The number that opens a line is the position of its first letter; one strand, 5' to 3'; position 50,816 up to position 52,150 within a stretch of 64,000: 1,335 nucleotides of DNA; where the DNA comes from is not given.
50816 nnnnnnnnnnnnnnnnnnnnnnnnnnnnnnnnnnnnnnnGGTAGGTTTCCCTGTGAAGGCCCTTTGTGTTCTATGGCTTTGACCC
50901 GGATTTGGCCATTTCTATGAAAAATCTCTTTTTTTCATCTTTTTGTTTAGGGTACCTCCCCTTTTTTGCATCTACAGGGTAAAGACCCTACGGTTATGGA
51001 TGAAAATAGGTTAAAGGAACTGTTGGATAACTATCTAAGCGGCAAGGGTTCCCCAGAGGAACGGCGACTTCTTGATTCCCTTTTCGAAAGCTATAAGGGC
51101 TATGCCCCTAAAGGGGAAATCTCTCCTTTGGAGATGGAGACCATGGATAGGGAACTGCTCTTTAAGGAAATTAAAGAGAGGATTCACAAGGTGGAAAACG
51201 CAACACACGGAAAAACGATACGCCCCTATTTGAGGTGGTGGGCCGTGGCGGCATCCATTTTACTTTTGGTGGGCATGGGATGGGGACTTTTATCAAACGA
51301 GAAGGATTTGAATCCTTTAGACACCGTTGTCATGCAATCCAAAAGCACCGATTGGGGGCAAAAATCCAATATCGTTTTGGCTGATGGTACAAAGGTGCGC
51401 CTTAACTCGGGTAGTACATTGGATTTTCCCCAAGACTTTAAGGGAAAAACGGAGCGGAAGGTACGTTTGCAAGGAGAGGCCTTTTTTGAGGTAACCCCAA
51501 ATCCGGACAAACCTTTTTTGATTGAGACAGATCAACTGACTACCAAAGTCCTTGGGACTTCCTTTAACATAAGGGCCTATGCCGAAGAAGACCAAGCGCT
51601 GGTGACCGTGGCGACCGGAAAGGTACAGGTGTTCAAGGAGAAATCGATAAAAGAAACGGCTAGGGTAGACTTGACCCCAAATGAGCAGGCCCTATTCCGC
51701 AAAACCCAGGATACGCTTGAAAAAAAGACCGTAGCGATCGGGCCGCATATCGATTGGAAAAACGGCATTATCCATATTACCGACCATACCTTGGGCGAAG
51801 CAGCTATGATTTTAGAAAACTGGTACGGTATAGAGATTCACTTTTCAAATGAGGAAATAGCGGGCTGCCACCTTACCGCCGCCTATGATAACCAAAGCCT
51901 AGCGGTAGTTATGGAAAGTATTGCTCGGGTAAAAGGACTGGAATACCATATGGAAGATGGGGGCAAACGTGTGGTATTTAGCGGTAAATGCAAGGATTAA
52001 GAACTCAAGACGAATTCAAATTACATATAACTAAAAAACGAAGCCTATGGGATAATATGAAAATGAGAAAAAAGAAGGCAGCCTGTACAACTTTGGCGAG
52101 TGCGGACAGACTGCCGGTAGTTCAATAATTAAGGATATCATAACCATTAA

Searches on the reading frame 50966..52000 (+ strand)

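Call 47: search_protein_families(library=pfam, proteins=[window:50966-52000:+], max_evalue=0.0001)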
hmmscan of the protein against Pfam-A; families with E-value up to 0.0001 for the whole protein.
window:50966-52000:+ (344 aa): 2 families
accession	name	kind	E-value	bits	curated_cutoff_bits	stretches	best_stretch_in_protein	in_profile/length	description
PF04773.18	FecR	-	9.6e-19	68.1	24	1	128-221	5-97/97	FecR protein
PF16344.10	FecR_C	-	3.3e-12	46.7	24.4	1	271-331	4-65/70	FecR, C-terminal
